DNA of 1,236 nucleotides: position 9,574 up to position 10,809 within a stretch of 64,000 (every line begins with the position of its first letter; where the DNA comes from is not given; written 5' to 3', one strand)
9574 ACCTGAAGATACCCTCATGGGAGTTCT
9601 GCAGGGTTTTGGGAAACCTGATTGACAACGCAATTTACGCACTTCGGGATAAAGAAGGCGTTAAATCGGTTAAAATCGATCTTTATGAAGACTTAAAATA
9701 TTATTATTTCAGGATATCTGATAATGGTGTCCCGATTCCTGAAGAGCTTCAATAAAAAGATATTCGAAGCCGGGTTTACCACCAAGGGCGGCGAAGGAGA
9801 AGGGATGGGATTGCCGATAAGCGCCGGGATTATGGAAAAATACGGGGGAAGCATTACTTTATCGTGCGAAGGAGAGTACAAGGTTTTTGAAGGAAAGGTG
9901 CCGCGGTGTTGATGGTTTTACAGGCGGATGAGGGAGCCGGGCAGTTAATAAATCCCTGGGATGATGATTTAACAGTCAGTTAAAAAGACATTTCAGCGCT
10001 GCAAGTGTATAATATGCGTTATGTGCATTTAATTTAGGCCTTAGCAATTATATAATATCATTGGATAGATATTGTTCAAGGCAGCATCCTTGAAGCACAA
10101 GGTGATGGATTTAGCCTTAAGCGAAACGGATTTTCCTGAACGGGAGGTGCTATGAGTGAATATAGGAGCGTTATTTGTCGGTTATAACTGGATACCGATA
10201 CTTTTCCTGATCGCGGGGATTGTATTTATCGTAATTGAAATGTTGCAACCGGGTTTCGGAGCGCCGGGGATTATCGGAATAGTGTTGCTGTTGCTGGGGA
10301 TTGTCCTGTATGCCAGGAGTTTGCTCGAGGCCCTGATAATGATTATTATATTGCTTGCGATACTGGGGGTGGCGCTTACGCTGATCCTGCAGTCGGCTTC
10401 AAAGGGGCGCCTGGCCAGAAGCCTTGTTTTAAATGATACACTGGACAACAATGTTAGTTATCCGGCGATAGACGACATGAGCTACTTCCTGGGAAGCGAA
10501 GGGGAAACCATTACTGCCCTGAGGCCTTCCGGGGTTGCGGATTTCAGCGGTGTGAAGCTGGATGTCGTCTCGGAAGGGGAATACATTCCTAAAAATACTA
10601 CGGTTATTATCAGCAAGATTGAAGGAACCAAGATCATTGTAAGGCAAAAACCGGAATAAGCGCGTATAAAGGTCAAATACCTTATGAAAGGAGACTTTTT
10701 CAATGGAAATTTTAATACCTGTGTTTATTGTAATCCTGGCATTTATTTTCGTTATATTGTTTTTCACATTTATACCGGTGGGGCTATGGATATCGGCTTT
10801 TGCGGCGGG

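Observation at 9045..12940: Two-component system wrapped around nfeD-floA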

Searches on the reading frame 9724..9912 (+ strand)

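Call 4: search_protein_families(library=pfam, proteins=[window:9724-9912:+], max_evalue=0.01)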
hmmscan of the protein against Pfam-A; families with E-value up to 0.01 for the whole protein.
window:9724-9912:+ (62 aa): 1 family
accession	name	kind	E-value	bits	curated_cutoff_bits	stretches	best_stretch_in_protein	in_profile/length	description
PF02518.31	HATPase_c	-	3.7e-06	27.8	26.4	1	11-56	55-104/111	Histidine kinase-, DNA gyrase B-, and HSP90-like ATPase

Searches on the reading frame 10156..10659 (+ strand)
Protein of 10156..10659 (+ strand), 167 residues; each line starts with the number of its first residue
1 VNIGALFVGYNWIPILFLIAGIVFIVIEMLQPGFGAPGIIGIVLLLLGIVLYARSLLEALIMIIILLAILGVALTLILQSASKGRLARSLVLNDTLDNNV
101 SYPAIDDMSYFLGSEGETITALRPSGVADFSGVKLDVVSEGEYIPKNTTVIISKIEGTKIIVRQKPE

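Call 4: search_protein_families(library=pfam, proteins=[window:10156-10659:+], max_evalue=0.01)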
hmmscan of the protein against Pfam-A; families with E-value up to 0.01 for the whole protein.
window:10156-10659:+ (167 aa): 2 families
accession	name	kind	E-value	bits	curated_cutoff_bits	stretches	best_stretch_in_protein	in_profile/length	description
PF01957.25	NfeD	-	9e-13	48.7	29.1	1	112-163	5-56/57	NfeD-like C-terminal, partner-binding domain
PF24961.1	NfeD_membrane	-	3.8e-09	37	26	1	4-76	40-115/119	NfeD integral membrane domain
